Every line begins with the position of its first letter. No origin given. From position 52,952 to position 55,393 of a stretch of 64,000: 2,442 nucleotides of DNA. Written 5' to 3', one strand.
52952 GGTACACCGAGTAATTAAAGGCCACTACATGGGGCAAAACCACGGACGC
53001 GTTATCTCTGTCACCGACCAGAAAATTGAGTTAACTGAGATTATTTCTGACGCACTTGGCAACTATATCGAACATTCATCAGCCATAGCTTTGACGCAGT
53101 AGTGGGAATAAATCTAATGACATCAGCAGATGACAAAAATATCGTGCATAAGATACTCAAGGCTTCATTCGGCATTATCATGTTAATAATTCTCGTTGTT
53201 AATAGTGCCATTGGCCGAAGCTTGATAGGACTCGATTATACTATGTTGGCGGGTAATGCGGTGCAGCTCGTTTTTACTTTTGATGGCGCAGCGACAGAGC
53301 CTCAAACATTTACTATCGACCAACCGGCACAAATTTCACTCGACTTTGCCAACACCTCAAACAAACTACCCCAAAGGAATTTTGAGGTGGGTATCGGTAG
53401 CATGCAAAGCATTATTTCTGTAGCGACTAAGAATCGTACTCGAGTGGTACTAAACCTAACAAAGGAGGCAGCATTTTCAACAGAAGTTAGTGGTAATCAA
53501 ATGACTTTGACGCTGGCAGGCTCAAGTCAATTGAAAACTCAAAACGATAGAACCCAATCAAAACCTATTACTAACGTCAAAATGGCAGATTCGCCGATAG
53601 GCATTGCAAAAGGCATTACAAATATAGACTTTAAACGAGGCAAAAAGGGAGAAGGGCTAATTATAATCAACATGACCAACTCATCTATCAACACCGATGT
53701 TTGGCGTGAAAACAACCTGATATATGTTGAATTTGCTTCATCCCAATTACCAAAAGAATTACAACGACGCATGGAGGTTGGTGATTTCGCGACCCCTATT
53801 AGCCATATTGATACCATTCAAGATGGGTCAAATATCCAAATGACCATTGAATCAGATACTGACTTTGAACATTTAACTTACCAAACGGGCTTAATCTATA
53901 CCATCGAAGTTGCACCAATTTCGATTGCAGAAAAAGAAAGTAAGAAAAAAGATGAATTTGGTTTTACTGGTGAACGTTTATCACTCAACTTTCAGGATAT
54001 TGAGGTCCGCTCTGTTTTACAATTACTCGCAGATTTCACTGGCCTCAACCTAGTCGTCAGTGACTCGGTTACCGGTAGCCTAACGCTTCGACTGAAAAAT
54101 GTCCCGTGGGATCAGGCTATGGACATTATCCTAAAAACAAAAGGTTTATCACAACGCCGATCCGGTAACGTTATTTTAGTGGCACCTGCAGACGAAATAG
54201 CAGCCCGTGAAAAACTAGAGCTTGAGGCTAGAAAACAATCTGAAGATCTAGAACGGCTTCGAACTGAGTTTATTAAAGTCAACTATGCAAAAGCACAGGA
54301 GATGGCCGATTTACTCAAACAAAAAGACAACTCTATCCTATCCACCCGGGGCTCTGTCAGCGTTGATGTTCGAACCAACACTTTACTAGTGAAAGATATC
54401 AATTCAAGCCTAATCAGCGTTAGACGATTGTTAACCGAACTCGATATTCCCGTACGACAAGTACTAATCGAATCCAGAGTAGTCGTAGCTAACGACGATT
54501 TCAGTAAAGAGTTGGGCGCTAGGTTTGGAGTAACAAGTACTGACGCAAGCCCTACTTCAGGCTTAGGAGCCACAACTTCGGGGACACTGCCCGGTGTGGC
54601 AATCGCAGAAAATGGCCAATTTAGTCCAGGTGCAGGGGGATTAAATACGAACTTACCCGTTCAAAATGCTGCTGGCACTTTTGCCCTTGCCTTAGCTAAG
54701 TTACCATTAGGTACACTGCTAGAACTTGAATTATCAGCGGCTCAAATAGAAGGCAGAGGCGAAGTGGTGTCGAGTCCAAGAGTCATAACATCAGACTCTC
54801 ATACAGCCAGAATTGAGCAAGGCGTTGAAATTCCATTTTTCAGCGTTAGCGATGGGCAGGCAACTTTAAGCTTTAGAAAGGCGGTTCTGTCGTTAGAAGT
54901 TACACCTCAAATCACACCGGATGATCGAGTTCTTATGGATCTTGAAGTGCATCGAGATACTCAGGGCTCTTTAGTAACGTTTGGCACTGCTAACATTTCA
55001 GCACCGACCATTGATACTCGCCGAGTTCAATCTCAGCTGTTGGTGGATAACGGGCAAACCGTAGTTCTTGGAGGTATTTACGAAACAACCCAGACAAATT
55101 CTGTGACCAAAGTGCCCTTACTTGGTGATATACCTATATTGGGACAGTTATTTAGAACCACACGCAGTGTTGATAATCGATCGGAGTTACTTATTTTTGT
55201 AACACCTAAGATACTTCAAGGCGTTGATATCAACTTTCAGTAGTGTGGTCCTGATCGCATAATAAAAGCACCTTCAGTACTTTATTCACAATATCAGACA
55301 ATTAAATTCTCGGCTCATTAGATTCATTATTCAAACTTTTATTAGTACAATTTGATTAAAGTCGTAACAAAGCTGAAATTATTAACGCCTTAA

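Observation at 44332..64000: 16.6-kb circularly permuted glt/hemE/mrcA/pil/aro block inserted inside the rpsU-(yqeY)-dnaG-rpoD macromolecular-synthesis operon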

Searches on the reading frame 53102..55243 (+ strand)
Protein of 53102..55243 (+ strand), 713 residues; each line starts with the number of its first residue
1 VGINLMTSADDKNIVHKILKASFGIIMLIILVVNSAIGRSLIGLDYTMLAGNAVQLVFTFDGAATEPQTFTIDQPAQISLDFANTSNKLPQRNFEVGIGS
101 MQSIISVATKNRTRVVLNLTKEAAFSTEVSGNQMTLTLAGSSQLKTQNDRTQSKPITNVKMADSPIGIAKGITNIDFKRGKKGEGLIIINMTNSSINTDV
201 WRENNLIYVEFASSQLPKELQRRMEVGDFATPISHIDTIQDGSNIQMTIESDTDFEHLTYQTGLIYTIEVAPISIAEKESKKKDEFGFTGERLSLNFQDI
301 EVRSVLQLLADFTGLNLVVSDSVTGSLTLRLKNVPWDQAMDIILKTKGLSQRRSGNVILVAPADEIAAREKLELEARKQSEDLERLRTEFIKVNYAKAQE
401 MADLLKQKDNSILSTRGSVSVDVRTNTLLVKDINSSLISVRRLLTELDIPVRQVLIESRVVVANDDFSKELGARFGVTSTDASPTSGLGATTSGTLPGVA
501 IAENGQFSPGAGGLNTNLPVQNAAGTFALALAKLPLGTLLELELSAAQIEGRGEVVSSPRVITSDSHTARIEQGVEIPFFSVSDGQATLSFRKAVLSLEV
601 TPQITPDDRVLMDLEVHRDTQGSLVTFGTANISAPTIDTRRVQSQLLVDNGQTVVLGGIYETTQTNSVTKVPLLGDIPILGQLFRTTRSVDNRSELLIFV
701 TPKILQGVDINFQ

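Call 3: search_protein_families(library=ncbifam, proteins=[window:53102-55243:+])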
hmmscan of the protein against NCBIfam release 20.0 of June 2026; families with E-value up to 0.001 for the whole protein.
window:53102-55243:+ (713 aa): 8 families
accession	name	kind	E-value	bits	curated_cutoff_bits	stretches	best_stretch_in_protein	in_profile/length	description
TIGR02515.1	IV_pilus_PilQ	subfamily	4.6e-156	520.1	284.35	1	290-706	1-428/428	type IV pilus secretin PilQ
NF010083.0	PRK13568.1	equivalog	3.7e-101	338.9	554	2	513-706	226-418/419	DNA uptake porin HofQ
NF007851.2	PRK10560.1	exception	4e-70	236.7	598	2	513-706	218-410/412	DNA uptake porin HofQ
TIGR02517.1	type_II_gspD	equivalog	5.8e-65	219.9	351.35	2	413-707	297-592/600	type II secretion system secretin GspD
TIGR02516.1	type_III_yscC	equivalog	1.6e-37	129.2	238.45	1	408-706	190-462/463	type III secretion system outer membrane ring subunit SctC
TIGR02519.1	pilus_MshL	equivalog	1.9e-27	96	250.2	1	419-705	1-290/290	pilus (MSHA type) biogenesis protein MshL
NF011873.0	PRK15346.1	equivalog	3.4e-23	82.1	524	1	543-689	332-478/499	EscC/YscC/HrcC family type III secretion system outer membrane ring protein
NF042912.1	Amuc_1098_fam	equivalog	6.5e-21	74.1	750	1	621-705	712-796/805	Amuc_1098 family type IV pilus outer membrane protein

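Call 24: find_homologous_proteins(query=window:53102-55243:+, max_evalue=1e-30)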
Query window:53102-55243:+ (713 aa): 8000 proteins with E <= 1e-30 among 8000 candidates; the best 120 are listed.
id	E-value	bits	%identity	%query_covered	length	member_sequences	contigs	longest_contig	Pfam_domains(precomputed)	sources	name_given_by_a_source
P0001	0.0e+0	1505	100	99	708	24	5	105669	PF21305.3,PF03958.23,PF11741.14,PF00263.27,PF07660.20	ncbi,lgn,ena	-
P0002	0.0e+0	1458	97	99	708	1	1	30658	PF21305.3,PF03958.23,PF11741.14,PF00263.27,PF07660.20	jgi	jgi:type IV pilus assembly protein PilQ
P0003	0.0e+0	1356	90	99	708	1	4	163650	PF03958.23,PF11741.14,PF00263.27,PF07660.20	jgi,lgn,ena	-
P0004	0.0e+0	1352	91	98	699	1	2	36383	PF21305.3,PF03958.23,PF11741.14,PF00263.27,PF07660.20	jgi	jgi:type IV pilus assembly protein PilQ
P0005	0.0e+0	1331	88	99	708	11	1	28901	PF21305.3,PF03958.23,PF11741.14,PF00263.27,PF07660.20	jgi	jgi:type IV pilus assembly protein PilQ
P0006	0.0e+0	1271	85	99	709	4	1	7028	PF21305.3,PF03958.23,PF11741.14,PF00263.27,PF07660.20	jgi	jgi:type IV pilus assembly protein PilQ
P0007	0.0e+0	1244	83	99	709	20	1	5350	PF03958.23,PF11741.14,PF00263.27,PF07660.20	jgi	jgi:type IV pilus assembly protein PilQ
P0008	0.0e+0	1238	84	99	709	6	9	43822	PF03958.23,PF11741.14,PF00263.27,PF07660.20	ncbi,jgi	ncbi:MAG: type IV pilus assembly protein PilQ [Gammaproteobacteria bacterium]|jgi:type IV pilus asse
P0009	0.0e+0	1224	83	99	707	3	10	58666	PF21305.3,PF03958.23,PF11741.14,PF00263.27,PF07660.20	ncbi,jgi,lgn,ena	jgi:type IV pilus assembly protein PilQ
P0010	0.0e+0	1222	83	99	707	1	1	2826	PF03958.23,PF11741.14,PF00263.27,PF07660.20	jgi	jgi:type IV pilus assembly protein PilQ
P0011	0.0e+0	1219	83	99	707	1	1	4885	PF03958.23,PF11741.14,PF00263.27,PF07660.20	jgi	jgi:type IV pilus assembly protein PilQ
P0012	0.0e+0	1219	82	99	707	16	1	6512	PF03958.23,PF11741.14,PF00263.27,PF07660.20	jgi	jgi:type IV pilus assembly protein PilQ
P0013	0.0e+0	1199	80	99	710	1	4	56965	PF21305.3,PF03958.23,PF11741.14,PF00263.27,PF07660.20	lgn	-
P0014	0.0e+0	1144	76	99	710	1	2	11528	PF21305.3,PF03958.23,PF11741.14,PF00263.27,PF07660.20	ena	-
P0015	0.0e+0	1143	76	99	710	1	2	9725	PF21305.3,PF03958.23,PF11741.14,PF00263.27,PF07660.20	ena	-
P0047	0.0e+0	1047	68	99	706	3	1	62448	PF21305.3,PF03958.23,PF11741.14,PF00263.27,PF07660.20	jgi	jgi:type IV pilus assembly protein PilQ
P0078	0.0e+0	1038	69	98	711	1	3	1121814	PF21305.3,PF03958.23,PF11741.14,PF00263.27,PF07660.20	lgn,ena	-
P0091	0.0e+0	1035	70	99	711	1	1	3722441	PF21305.3,PF03958.23,PF11741.14,PF00263.27,PF07660.20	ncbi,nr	ncbi:MAG: type IV pilus secretin PilQ [Gammaproteobacteria bacterium]|nr:MAG: type IV pilus secretin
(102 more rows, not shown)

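Call 25: find_encoding_contigs(protein=P0091, flank=10000, max_places=2)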
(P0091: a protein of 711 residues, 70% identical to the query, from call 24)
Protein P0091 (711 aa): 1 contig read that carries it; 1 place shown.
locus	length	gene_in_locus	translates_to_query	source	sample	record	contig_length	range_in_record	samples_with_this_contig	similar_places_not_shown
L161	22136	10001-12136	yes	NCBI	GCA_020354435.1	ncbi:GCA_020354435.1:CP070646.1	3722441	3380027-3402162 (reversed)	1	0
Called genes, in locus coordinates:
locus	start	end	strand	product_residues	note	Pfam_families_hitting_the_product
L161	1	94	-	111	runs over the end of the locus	PF12697:Abhydrolase_6 (faint)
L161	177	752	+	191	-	PF02660:G3P_acyltransf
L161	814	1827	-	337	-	PF00814:TsaD, PF22521:HypF_C_2 (weak)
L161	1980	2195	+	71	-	PF01165:Ribosomal_S21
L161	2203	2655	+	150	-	PF09424:YqeY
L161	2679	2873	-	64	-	-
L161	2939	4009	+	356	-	PF01208:URO-D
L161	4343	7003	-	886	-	PF00912:Transgly, PF17092:PCB_OB, PF00905:Transpeptidase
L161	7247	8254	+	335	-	PF11104:PilM_2, PF06723:MreB_Mbl (faint), PF14450:FtsA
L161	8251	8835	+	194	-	PF05137:PilN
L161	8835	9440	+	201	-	PF04350:PilO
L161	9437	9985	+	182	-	PF04351:PilP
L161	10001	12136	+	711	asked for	PF11741:AMIN, PF21305:type_II_gspD_N0 (weak), PF07660:STN, PF03958:Secretin_N, PF00263:Secretin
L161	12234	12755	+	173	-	PF13238:AAA_18, PF01202:SKI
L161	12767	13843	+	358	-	PF00465:Fe-ADH (weak), PF13685:Fe-ADH_2, PF01761:DHQ_synthase, PF24621:DHQS_C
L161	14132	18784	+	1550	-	PF00310:GATase_2, PF04898:Glu_syn_central, PF01645:Glu_synthase, PF01493:GXGXG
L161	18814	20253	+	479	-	PF14691:Fer4_20, PF00890:FAD_binding_2 (weak), PF01266:DAO (weak), PF03486:HI0933_like (weak), PF07992:Pyr_redox_2, PF12831:FAD_oxidored (weak), PF13450:NAD_binding_8, PF01593:Amino_oxidase (weak), +4 more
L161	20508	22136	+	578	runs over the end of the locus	PF01807:Zn_ribbon_DnaG, PF08275:DNAG_N, PF01751:Toprim, PF13362:Toprim_3 (weak), PF13662:Toprim_4, PF13155:Toprim_2, PF10410:DnaB_bind, PF08278:DnaG_DnaB_bind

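Call 26: find_encoding_contigs(protein=P0001, flank=10000, max_places=3)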
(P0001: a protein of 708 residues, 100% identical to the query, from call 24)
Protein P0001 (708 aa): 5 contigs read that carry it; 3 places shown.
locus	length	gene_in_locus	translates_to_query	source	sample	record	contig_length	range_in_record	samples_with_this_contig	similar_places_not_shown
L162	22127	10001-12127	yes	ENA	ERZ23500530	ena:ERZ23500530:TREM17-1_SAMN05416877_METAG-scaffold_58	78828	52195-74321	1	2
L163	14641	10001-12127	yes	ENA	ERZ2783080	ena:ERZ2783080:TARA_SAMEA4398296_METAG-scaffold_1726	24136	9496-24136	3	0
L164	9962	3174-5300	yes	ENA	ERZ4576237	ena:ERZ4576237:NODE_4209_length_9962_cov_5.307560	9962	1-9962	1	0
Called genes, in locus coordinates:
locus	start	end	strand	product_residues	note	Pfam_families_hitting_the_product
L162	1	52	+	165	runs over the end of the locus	PF02660:G3P_acyltransf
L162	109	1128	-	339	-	PF00814:TsaD, PF22521:HypF_C_2 (faint)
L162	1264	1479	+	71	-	PF01165:Ribosomal_S21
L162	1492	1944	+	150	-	PF09424:YqeY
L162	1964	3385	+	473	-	PF14691:Fer4_20, PF01946:Thi4 (faint), PF00070:Pyr_redox (faint), PF03486:HI0933_like (faint), PF07992:Pyr_redox_2, PF12831:FAD_oxidored (weak), PF13450:NAD_binding_8 (weak), PF13738:Pyr_redox_3 (weak)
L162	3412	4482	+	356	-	PF01208:URO-D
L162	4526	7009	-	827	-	PF00912:Transgly, PF17092:PCB_OB, PF00905:Transpeptidase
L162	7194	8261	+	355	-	PF11104:PilM_2, PF14450:FtsA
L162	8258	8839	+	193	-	PF05137:PilN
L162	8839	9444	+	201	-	PF04350:PilO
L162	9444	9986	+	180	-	PF04351:PilP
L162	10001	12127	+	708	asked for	PF11741:AMIN, PF07660:STN, PF21305:type_II_gspD_N0 (weak), PF03958:Secretin_N, PF00263:Secretin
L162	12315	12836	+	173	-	PF13238:AAA_18 (weak), PF01202:SKI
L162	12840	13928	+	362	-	PF13685:Fe-ADH_2, PF01761:DHQ_synthase, PF24621:DHQS_C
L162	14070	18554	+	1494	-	PF00310:GATase_2, PF04898:Glu_syn_central, PF01645:Glu_synthase, PF01493:GXGXG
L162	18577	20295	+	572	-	PF01807:Zn_ribbon_DnaG, PF08275:DNAG_N, PF01751:Toprim, PF13362:Toprim_3 (weak), PF13662:Toprim_4, PF13155:Toprim_2, PF10410:DnaB_bind (weak), PF08278:DnaG_DnaB_bind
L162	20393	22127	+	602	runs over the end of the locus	PF03979:Sigma70_r1_1, PF00140:Sigma70_r1_2, PF04546:Sigma70_ner, PF04542:Sigma70_r2, PF04539:Sigma70_r3, PF04545:Sigma70_r4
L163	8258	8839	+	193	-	PF05137:PilN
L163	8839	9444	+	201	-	PF04350:PilO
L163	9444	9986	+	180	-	PF04351:PilP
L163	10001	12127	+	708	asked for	PF11741:AMIN, PF07660:STN, PF21305:type_II_gspD_N0 (weak), PF03958:Secretin_N, PF00263:Secretin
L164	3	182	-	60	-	?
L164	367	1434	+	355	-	PF11104:PilM_2, PF14450:FtsA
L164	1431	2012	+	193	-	PF05137:PilN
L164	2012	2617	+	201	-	PF04350:PilO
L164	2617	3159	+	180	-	PF04351:PilP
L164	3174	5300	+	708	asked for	PF11741:AMIN, PF07660:STN, PF21305:type_II_gspD_N0 (weak), PF03958:Secretin_N, PF00263:Secretin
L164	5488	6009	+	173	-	PF13238:AAA_18 (weak), PF01202:SKI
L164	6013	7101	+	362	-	PF13685:Fe-ADH_2, PF01761:DHQ_synthase, PF24621:DHQS_C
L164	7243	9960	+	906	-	?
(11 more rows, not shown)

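Call 52: list_cluster_members(proteins=[P0001, P0091, P0187, P0129, P0174])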
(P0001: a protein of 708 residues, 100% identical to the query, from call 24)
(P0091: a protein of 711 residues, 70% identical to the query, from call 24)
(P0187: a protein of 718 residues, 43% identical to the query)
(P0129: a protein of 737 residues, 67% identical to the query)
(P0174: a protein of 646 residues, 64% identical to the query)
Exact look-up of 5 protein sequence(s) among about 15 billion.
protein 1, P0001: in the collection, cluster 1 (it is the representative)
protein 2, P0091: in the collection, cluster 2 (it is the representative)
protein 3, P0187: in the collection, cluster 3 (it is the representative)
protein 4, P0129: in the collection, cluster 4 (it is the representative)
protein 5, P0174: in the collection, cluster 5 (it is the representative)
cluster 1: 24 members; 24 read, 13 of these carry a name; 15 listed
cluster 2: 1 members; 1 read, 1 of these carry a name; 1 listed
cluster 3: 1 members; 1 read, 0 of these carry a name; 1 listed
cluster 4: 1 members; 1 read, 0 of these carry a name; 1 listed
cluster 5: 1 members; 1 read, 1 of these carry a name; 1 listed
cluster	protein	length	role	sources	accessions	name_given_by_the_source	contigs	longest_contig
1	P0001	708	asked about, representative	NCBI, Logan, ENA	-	-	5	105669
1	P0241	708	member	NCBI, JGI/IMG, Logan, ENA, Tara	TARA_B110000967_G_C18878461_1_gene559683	type IV pilus assembly protein PilQ | strand:+ start:183 stop:2309 length:2127 start_codon:yes stop_codon:yes gene_type:complete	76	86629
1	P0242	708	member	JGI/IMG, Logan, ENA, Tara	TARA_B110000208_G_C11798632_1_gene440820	strand:+ start:1169 stop:3295 length:2127 start_codon:yes stop_codon:yes ...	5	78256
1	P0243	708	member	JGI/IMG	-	type IV pilus assembly protein PilQ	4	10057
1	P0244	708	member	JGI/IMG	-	type IV pilus assembly protein PilQ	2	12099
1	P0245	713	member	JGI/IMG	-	type IV pilus assembly protein PilQ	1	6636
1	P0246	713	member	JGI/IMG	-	type IV pilus assembly protein PilQ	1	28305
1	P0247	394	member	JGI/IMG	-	type IV pilus assembly protein PilQ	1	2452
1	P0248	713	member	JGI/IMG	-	type IV pilus assembly protein PilQ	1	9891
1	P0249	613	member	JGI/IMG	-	type IV pilus assembly protein PilQ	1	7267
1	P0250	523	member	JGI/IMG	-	type IV pilus assembly protein PilQ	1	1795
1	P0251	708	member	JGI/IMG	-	type IV pilus assembly protein PilQ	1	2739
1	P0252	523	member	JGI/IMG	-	type IV pilus assembly protein PilQ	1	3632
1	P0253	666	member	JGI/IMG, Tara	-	type IV pilus assembly protein PilQ | strand:- start:547 stop:2547 length:2001 start_codon:yes stop_codon:yes gene_type:complete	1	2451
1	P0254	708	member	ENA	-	-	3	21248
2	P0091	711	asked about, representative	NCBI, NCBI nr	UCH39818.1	MAG: type IV pilus secretin PilQ [Gammaproteobacteria bacterium]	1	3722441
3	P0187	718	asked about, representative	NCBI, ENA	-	-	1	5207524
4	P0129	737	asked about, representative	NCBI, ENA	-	-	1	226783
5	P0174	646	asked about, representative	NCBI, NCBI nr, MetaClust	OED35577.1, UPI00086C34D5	hypothetical protein AB833_30095 [Chromatiales bacterium (ex Bugula neritina AB1)] | status=active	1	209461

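Call 55: find_encoding_contigs(protein=P0047, flank=10000, max_places=1)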
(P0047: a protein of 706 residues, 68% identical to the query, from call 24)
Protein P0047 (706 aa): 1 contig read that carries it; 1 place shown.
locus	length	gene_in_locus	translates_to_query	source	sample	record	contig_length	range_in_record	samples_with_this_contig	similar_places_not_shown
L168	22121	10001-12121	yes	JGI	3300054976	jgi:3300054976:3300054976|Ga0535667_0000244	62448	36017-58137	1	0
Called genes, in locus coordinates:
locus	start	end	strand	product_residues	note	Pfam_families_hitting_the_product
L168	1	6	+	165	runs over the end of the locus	PF02660:G3P_acyltransf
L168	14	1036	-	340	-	PF00814:TsaD, PF22521:HypF_C_2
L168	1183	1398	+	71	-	PF01165:Ribosomal_S21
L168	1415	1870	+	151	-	PF09424:YqeY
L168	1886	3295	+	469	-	PF14691:Fer4_20, PF01946:Thi4 (weak), PF00070:Pyr_redox (faint), PF07992:Pyr_redox_2, PF12831:FAD_oxidored (weak), PF13241:NAD_binding_7 (faint), PF13450:NAD_binding_8 (weak), PF13738:Pyr_redox_3 (faint)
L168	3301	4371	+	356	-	PF01208:URO-D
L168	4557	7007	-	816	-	PF00912:Transgly, PF17092:PCB_OB, PF00905:Transpeptidase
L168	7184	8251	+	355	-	PF11104:PilM_2, PF14450:FtsA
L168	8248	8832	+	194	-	PF05137:PilN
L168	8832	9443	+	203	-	PF04350:PilO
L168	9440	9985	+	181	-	PF04351:PilP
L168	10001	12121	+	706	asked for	PF11741:AMIN, PF21305:type_II_gspD_N0 (weak), PF07660:STN, PF03958:Secretin_N, PF00263:Secretin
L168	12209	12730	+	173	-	PF13238:AAA_18 (weak), PF01202:SKI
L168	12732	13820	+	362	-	PF00465:Fe-ADH (weak), PF13685:Fe-ADH_2, PF01761:DHQ_synthase, PF24621:DHQS_C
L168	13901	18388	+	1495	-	PF00310:GATase_2, PF04898:Glu_syn_central, PF01645:Glu_synthase, PF01493:GXGXG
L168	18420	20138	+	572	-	PF01807:Zn_ribbon_DnaG, PF08275:DNAG_N, PF01751:Toprim, PF13362:Toprim_3, PF13662:Toprim_4, PF13155:Toprim_2, PF10410:DnaB_bind, PF08278:DnaG_DnaB_bind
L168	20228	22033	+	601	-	PF03979:Sigma70_r1_1, PF00140:Sigma70_r1_2, PF04546:Sigma70_ner, PF04542:Sigma70_r2, PF04539:Sigma70_r3, PF04545:Sigma70_r4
